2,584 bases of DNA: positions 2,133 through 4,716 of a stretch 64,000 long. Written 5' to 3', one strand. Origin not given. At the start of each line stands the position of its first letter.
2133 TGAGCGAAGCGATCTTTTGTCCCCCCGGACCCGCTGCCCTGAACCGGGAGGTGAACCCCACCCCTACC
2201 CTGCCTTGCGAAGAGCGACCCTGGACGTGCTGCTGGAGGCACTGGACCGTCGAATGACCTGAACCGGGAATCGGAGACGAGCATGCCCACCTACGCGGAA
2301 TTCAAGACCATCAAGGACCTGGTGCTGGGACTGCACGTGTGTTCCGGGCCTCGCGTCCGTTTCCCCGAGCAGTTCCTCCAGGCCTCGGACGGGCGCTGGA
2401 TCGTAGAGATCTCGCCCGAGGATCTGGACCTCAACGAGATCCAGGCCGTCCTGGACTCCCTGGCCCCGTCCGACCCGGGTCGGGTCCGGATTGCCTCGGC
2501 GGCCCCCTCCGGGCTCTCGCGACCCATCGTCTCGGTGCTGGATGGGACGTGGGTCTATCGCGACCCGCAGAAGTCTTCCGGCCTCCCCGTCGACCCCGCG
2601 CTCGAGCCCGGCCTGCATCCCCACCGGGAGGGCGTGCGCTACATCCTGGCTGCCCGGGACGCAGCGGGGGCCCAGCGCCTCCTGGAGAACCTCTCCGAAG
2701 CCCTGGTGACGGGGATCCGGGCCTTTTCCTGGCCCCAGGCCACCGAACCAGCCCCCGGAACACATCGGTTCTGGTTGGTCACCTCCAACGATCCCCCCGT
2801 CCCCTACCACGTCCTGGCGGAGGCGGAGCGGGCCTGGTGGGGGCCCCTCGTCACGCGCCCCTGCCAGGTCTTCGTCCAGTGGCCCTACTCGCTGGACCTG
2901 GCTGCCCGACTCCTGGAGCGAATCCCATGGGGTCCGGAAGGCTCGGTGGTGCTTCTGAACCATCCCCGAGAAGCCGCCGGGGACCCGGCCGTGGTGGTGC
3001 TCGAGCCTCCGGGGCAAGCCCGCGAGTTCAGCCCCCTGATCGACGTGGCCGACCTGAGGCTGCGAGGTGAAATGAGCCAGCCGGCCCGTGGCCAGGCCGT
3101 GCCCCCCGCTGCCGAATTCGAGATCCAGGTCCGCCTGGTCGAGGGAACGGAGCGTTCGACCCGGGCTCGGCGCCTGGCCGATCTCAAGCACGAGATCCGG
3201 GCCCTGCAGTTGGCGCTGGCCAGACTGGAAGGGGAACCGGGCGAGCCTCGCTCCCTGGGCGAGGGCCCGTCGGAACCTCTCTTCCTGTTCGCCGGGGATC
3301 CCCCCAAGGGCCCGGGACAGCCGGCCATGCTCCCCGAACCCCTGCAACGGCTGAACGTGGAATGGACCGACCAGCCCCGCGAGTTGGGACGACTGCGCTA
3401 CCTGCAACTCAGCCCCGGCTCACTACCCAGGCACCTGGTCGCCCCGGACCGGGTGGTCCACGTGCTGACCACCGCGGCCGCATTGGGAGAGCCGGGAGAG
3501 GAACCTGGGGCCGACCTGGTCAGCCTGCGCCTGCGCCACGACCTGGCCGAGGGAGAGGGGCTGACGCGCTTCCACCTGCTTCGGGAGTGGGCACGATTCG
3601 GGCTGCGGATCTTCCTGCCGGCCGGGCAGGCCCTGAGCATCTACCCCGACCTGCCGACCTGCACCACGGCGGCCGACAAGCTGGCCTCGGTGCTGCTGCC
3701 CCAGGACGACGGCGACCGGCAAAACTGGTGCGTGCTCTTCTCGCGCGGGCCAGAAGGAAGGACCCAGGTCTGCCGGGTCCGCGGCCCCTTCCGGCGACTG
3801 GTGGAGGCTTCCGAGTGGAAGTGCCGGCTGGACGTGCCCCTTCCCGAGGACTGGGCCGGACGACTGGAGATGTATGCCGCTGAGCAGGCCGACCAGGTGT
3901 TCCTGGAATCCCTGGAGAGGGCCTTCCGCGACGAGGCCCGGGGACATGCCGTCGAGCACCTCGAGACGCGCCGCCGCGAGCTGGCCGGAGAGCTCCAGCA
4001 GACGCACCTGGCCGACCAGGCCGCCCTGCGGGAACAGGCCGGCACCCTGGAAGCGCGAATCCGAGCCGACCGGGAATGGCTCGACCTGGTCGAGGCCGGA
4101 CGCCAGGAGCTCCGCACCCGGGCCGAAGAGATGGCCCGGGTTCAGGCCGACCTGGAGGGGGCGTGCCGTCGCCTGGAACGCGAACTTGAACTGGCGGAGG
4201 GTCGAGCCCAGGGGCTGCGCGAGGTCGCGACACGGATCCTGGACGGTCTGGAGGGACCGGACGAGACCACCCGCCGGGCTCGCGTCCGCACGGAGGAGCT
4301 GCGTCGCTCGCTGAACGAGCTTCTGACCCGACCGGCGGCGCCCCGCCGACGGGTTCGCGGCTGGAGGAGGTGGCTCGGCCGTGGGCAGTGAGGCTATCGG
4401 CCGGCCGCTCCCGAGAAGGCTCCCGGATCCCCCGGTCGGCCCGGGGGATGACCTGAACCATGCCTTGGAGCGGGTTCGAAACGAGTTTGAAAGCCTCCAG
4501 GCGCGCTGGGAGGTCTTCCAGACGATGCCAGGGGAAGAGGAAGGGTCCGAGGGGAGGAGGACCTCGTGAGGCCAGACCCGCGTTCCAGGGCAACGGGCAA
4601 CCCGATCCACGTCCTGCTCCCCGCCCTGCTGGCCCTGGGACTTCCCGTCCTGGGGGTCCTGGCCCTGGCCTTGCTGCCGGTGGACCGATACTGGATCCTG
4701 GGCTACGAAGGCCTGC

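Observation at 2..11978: Five-gene translationally coupled operon: MoxR-like AAA+ ATPase, two unknown proteins, a micro-ORF and a 2470-aa membrane-anchored repeat protein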

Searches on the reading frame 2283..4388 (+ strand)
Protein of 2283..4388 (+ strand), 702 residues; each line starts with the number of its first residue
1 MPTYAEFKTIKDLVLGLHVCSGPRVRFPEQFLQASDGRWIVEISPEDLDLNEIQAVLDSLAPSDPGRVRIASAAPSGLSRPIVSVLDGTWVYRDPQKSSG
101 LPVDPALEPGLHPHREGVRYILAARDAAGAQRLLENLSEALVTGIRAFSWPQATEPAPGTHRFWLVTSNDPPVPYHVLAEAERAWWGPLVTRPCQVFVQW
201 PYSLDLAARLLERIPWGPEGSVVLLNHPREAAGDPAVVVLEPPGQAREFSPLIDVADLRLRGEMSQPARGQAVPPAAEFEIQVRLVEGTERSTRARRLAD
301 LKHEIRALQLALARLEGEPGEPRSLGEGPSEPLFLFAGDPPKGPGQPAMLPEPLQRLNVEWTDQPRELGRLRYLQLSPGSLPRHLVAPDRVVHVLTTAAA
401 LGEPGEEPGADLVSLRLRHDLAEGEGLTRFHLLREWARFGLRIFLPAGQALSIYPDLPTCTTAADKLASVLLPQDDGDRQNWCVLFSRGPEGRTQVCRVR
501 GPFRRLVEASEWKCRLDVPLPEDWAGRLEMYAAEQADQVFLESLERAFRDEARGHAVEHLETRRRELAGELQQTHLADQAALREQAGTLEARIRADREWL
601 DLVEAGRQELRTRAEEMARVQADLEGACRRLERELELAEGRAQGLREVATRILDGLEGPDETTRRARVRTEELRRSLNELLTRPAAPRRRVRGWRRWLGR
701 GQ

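Call 8: search_protein_families(library=pfam, proteins=[window:2283-4388:+], max_evalue=1)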
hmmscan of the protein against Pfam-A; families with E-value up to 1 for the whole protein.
window:2283-4388:+ (702 aa): 2 families
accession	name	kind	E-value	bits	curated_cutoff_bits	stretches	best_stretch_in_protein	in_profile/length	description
PF06419.17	COG6_N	-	0.47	11.1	27.4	1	561-647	10-96/114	Conserved oligomeric complex COG6, N-terminal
PF05859.17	Mis12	-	0.61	10.2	25.7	0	607-685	121-200/231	Mis12 protein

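Call 9: search_protein_families(library=padloc, proteins=[window:2283-4388:+], max_evalue=1)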
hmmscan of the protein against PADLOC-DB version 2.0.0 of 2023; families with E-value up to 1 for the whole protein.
window:2283-4388:+ (702 aa): 1 family
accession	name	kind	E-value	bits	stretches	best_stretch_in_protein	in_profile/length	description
PDLC00518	JetC1|JetC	-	0.43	6.3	1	535-674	293-431/1112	DUF3584 domain; MukB-like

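Call 10: search_protein_families(library=ncbifam, proteins=[window:2283-4388:+], max_evalue=1)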
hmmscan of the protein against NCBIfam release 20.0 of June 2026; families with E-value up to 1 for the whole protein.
window:2283-4388:+ (702 aa): 4 families
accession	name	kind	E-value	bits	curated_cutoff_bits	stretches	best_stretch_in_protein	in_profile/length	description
NF053563.1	Rkd4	equivalog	0.12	10.4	860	1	540-680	262-403/747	arcadin-4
NF047516.1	LA_3659_fam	equivalog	0.13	11.8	36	1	568-632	35-99/221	LA_3659 family protein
NF047514.1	SpiroCoCo_N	equivalog_domain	0.13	11.8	75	1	568-632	35-99/221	SpiroCoCo family coiled-coil protein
TIGR02168.1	SMC_prok_B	equivalog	0.14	9.8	567.35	1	556-682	799-924/1181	chromosome segregation protein SMC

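Call 34: find_homologous_proteins(query=window:2283-4388:+, max_evalue=0.001)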
Query window:2283-4388:+ (702 aa): 7 proteins with E <= 0.001 among 8000 candidates.
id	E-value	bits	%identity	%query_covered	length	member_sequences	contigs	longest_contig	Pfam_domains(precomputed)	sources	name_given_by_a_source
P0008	0.0e+0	1347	85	100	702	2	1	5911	-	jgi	-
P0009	0.0e+0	1344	85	100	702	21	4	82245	PF28367.1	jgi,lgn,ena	jgi:hypothetical protein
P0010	0.0e+0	1049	100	69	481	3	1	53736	-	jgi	-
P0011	1.6e-298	1010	67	100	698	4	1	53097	-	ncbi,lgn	-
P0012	4.0e-234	797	53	99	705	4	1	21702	-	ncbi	-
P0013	6.2e-126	440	37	97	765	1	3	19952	-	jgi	jgi:hypothetical protein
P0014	6.1e-87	311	32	99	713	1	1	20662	-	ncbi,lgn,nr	ncbi:MAG TPA: hypothetical protein VHY08_12555 [Bacillota bacterium]|nr:hypothetical protein [Bacill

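Call 35: find_encoding_contigs(protein=P0013, flank=10000, max_places=3)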
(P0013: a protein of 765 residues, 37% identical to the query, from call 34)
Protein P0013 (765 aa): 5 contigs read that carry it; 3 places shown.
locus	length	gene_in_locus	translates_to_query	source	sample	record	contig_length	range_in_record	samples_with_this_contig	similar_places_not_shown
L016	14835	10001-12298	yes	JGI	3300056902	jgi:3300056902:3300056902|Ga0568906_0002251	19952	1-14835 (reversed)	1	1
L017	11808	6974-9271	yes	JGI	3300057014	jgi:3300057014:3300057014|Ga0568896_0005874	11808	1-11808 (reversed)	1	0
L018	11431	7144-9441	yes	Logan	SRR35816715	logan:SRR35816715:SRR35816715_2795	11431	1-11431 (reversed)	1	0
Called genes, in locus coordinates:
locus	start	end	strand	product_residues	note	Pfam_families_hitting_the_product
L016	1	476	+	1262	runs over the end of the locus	PF12770:CHAT, PF13191:AAA_16 (faint), PF00004:AAA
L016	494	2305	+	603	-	PF00004:AAA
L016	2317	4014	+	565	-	-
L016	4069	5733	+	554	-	PF00004:AAA, PF13191:AAA_16 (faint), PF13401:AAA_22 (faint)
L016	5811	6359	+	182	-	-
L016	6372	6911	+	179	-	-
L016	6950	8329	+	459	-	PF07728:AAA_5, PF20030:bpMoxR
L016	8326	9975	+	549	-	-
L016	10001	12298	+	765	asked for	-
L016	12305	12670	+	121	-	-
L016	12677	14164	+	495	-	-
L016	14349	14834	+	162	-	?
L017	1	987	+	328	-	?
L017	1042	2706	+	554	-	PF00004:AAA, PF13191:AAA_16 (faint), PF13401:AAA_22 (faint)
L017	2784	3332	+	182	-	-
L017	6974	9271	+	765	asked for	-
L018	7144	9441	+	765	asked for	-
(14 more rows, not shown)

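Call 36: find_encoding_contigs(protein=P0014, flank=10000, max_places=3)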
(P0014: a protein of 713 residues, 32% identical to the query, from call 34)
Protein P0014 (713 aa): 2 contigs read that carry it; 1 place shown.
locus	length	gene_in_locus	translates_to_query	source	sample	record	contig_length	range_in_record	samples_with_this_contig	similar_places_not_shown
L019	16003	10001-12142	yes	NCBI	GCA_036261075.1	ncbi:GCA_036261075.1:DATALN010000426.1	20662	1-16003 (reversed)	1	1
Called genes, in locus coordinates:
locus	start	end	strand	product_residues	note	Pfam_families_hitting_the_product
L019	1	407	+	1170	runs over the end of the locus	PF00004:AAA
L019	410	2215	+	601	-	PF00004:AAA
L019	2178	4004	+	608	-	-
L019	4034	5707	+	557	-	PF00004:AAA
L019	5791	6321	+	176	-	-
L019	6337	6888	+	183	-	-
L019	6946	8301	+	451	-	PF20030:bpMoxR, PF07728:AAA_5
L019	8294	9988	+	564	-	-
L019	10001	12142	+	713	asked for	-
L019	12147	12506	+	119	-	-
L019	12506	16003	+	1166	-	?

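Call 37: search_protein_families(library=pfam, proteins=[P0009, P0013, P0014], max_evalue=1)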
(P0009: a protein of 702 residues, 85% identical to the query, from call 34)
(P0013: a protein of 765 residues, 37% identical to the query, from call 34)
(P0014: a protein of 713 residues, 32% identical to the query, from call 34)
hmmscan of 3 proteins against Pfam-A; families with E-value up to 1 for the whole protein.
P0009 (702 aa): 0 families

P0013 (765 aa): 6 families
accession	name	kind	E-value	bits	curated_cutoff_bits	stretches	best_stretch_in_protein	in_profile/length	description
PF24799.1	Paxt-1_C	-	0.0095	15.9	27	1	689-755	62-133/191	Partner of xrn-2 protein 1-like, C-terminal domain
PF20663.3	COG4_N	-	0.036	14.6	27.3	1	678-730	2-54/107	Conserved oligomeric Golgi complex subunit 4, N-terminal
PF21121.2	Nup49_C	-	0.08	14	28.5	1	663-696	7-40/87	Nucleoporin Nup49 C-terminal helical region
PF23991.1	DUF7310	-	0.094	13.7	40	1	655-714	15-73/83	Coiled-coil region of unknown function (DUF7310)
PF20667.3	Sec10_N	-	0.65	10.6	27.4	1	636-709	14-87/118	Exocyst complex component Sec10, N-terminal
PF02601.20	Exonuc_VII_L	-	0.79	9.6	35.9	0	630-759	142-265/315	Exonuclease VII, large subunit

P0014 (713 aa): 32 families (the best 25 are shown)
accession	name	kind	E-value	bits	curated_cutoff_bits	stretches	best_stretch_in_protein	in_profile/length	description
PF04108.17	ATG17_like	-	0.0018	18.2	43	1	562-697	148-276/355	Autophagy protein ATG17-like domain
PF06810.17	Phage_scaffold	-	0.0032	17.9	35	1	590-683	6-96/170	Phage capsid assembly scaffolding protein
PF04136.21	COG3_N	-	0.0052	17.2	27.9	1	586-660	2-69/147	Conserved oligomeric Golgi complex subunit 3, N-terminal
PF13166.12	AAA_13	-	0.0073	15.5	36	1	543-686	280-420/713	AAA domain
PF13874.11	Nup54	-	0.0083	16.6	30.5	1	588-682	40-138/140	Nucleoporin complex subunit 54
PF05622.17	HOOK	-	0.0089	15.3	35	1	583-685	293-395/514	HOOK protein coiled-coil region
PF08614.16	ATG16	-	0.014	16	33.7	1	583-650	97-164/200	Autophagy protein 16 (ATG16)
PF04859.17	DUF641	-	0.015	16.1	27.6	1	575-629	71-125/127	Plant protein of unknown function (DUF641)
PF09496.15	CENP-O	-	0.016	15.7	23.9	1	583-636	82-134/197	Cenp-O kinetochore centromere component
PF12325.13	TMF_TATA_bd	-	0.024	15.2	29.1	1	584-621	67-104/115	TATA element modulatory factor 1 TATA binding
PF14662.11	KASH_CCD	-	0.026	14.9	43.3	1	574-676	47-148/191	Coiled-coil region of CCDC155 or KASH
PF07889.17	DUF1664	-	0.03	14.8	34.6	0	575-652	46-123/124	Protein of unknown function (DUF1664)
PF06160.17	EzrA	-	0.032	13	39.6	1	585-671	342-427/557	Septation ring formation regulator, EzrA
PF10157.14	BORCS6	-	0.058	14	35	0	585-685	11-98/101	BLOC-1-related complex sub-unit 6 C-terminal helix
PF06009.19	Laminin_II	-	0.064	13.7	33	1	584-677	20-109/138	Laminin Domain II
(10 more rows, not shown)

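Call 49: search_solved_structures(query=A2, max_evalue=10)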
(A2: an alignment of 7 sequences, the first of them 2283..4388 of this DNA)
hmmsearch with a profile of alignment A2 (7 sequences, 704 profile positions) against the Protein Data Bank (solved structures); distinct sequences matched with E-value up to 10: 261 (the best 60 are shown).
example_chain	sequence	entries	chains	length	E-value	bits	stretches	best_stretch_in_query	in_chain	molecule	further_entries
9eg6_A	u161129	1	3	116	0.00074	21.2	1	602-693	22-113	Caveolae-associated protein 1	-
8glv_Cp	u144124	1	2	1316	0.0035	19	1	560-694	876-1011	WD_REPEATS_REGION domain-containing protein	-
4qkv_A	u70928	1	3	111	0.0037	18.9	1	602-693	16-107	Polymerase I and transcript release factor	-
8qae_A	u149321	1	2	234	0.004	18.8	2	601-684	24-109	sc-apCC-6-SLLA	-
9egn_A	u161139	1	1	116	0.0041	18.7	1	602-693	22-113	Caveolae-associated protein 1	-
8qox_B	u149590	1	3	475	0.005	18.5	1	577-664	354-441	Conserved membrane protein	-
9fqr_Hy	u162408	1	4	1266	0.012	17.2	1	581-696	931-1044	Dynein axonemal intermediate chain 3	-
2dq3_A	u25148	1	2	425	0.024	16.2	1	584-671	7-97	Seryl-tRNA synthetase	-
7zr2_A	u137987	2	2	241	0.025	16.2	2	608-680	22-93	Spike protein S2',Chimeric protein mimic of SARS-CoV-2 Spike HR1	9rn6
9eiu_A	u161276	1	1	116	0.03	15.9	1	602-693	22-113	Caveolae-associated protein 1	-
2wpr_A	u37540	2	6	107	0.032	15.8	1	597-694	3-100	TRIMERIC AUTOTRANSPORTER ADHESIN FRAGMENT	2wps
3vjf_A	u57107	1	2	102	0.035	15.7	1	591-683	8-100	WA20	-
8bd7_M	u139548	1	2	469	0.041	15.4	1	558-680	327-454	Intraflagellar transport protein 57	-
1eq1_A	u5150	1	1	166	0.046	15.3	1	540-643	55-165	APOLIPOPHORIN-III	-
6gaj_A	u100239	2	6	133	0.051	15.1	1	568-694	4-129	Outer capsid protein sigma-1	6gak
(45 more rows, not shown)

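Call 63: search_protein_families(library=pfam, proteins=[L019:12506-16003:+, L016:12677-14161:+, L016:5811-6356:+, L016:6372-6908:+, L016:12305-12667:+], max_evalue=10)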
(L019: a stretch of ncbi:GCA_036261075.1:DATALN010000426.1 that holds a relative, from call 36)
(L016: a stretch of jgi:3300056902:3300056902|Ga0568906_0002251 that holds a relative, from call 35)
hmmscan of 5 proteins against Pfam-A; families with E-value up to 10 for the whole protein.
L019:12506-16003:+ (1166 aa): 2 families
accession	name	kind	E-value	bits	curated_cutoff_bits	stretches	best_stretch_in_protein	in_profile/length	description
PF11146.13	DUF2905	-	0.01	16.5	22.2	1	79-110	32-63/64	Protein of unknown function (DUF2905)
PF19193.6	Tectonin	-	0.014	15.3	30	1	651-706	94-146/216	Tectonin domain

L016:12677-14161:+ (495 aa): 0 families

L016:5811-6356:+ (182 aa): 1 family
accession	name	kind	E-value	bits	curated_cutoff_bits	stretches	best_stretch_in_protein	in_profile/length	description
PF06218.16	NPR2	-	0.21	10.8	27.5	1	101-162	343-404/440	Nitrogen permease regulator 2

L016:6372-6908:+ (179 aa): 0 families

L016:12305-12667:+ (121 aa): 4 families
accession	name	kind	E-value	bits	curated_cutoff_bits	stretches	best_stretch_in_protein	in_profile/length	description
PF24555.1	CC4_CEP85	-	0.027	15.3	27.3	1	57-111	8-63/85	Centrosomal protein of 85 kDa-like, CC4 coiled-coil domain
PF05565.16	Sipho_Gp157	-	0.04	14.4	28.6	1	57-105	39-87/162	Siphovirus Gp157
PF07303.18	Occludin_ELL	-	0.043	15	31.2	1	68-119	46-100/101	Occludin homology domain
PF06234.18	TmoB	-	0.19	12.4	25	0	70-98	43-71/78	Toluene-4-monooxygenase system protein B (TmoB)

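Call 73: find_homologous_proteins(query=A2, max_evalue=0.001)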
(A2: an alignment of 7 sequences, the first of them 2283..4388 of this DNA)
Query A2 (7 sequences) (702 aa, profile of the alignment): 7 proteins with E <= 0.001 among 8000 candidates.
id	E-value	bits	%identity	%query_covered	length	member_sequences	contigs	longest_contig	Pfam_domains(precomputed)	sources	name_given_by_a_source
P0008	0.0e+0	1245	85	100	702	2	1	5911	-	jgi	-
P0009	0.0e+0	1243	85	100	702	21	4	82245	PF28367.1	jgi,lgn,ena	jgi:hypothetical protein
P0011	0.0e+0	1168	67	100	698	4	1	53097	-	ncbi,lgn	-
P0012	0.0e+0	1153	53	99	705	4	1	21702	-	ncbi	-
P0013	0.0e+0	1042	37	97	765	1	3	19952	-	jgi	jgi:hypothetical protein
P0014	1.8e-284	964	32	99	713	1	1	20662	-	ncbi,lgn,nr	ncbi:MAG TPA: hypothetical protein VHY08_12555 [Bacillota bacterium]|nr:hypothetical protein [Bacill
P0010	4.8e-240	817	100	69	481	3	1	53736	-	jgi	-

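Call 108: search_protein_families(library=pfam, proteins=[L016:494-2302:+, L016:4069-5730:+, L019:410-2212:+], max_evalue=0.01)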
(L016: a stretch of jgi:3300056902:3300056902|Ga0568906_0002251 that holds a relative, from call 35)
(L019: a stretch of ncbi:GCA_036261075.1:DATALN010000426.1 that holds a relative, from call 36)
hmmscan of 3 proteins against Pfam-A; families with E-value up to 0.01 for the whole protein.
L016:494-2302:+ (603 aa): 2 families
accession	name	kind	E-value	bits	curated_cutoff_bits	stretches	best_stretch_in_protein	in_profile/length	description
PF00004.35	AAA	-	4e-22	79.5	21.2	1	330-461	1-130/131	ATPase family associated with various cellular activities (AAA)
PF13671.12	AAA_33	-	0.0031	18.3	27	0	330-366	2-40/143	AAA domain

L016:4069-5730:+ (554 aa): 8 families
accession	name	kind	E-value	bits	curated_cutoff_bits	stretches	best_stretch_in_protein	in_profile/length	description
PF00004.35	AAA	-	2.9e-28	99.4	21.2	1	312-442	2-130/131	ATPase family associated with various cellular activities (AAA)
PF13191.12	AAA_16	-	1.8e-06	29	32.6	1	309-343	25-60/167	AAA ATPase domain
PF13401.12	AAA_22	-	1.4e-05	25.8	27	1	311-333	8-30/130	AAA domain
PF05729.18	NACHT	-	0.00021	21.6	26.7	0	311-332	3-24/167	NACHT domain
PF07728.20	AAA_5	-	0.00036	21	22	1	311-343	2-35/139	AAA domain (dynein-related subfamily)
PF05496.18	RuvB_N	-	0.0054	17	27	0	311-345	36-70/159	Holliday junction DNA helicase RuvB P-loop domain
PF13671.12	AAA_33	-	0.0064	17.2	27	0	311-341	2-30/143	AAA domain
PF24883.2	NPHP3_N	-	0.009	16.6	24.8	0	311-333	25-47/164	Nephrocystin 3, N-terminal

L019:410-2212:+ (601 aa): 2 families
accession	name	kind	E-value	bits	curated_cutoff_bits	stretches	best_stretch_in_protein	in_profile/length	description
PF00004.35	AAA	-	2.7e-22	80.1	21.2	1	333-464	1-130/131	ATPase family associated with various cellular activities (AAA)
PF13671.12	AAA_33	-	0.006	17.3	27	0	333-369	2-40/143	AAA domain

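Call 135: search_protein_families(library=padloc, proteins=[L016:494-2302:+, L016:4069-5730:+, L016:5811-6356:+, L016:6372-6908:+, L016:2317-4011:+], max_evalue=0.001)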
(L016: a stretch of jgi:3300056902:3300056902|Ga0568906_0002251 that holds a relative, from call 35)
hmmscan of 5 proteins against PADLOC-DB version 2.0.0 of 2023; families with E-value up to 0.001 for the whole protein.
L016:494-2302:+ (603 aa): 4 families
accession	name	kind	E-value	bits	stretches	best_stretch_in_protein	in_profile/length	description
PDLC04232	IetA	-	2.2e-11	41.7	1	301-436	90-224/330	-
PDLC02196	IetA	-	2.7e-11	41.5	1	322-497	117-287/374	-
PDLC04231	IetA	-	1.1e-09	36.5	1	318-442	109-230/262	-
PDLC02195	IetA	-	3.4e-06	24.6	1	328-480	138-284/395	-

L016:4069-5730:+ (554 aa): 6 families
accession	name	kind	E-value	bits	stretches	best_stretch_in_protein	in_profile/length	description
PDLC02196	IetA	-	3.1e-20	70.9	1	310-476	124-284/374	-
PDLC04232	IetA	-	5.6e-20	70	1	311-465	119-266/330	-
PDLC02195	IetA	-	3.2e-18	64.2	1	311-463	140-285/395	-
PDLC04231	IetA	-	5.4e-17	60.4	1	311-456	120-259/262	-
PDLC00914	TRIP13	-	6.4e-15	53.4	1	305-444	68-218/302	TRIP13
PDLC00915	TRIP13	-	6e-14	50.1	1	312-457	67-223/302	TRIP13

L016:5811-6356:+ (182 aa): 0 families

L016:6372-6908:+ (179 aa): 0 families

L016:2317-4011:+ (565 aa): 0 families

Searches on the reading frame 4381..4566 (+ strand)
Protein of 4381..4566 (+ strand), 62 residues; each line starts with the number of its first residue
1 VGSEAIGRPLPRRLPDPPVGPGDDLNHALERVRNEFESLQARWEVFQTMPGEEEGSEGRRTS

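Call 8: search_protein_families(library=pfam, proteins=[window:4381-4566:+], max_evalue=1)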
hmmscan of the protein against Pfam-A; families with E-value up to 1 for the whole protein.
window:4381-4566:+ (62 aa): 1 family
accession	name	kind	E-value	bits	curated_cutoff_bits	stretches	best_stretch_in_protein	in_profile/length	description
PF08649.15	DASH_Dad1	-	0.076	13.7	31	1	24-48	26-53/55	DASH complex subunit Dad1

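Call 9: search_protein_families(library=padloc, proteins=[window:4381-4566:+], max_evalue=1)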
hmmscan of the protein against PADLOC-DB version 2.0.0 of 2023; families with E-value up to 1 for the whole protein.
window:4381-4566:+ (62 aa): 0 families

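Call 10: search_protein_families(library=ncbifam, proteins=[window:4381-4566:+], max_evalue=1)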
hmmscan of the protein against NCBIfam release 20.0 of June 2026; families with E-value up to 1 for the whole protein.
window:4381-4566:+ (62 aa): 0 families
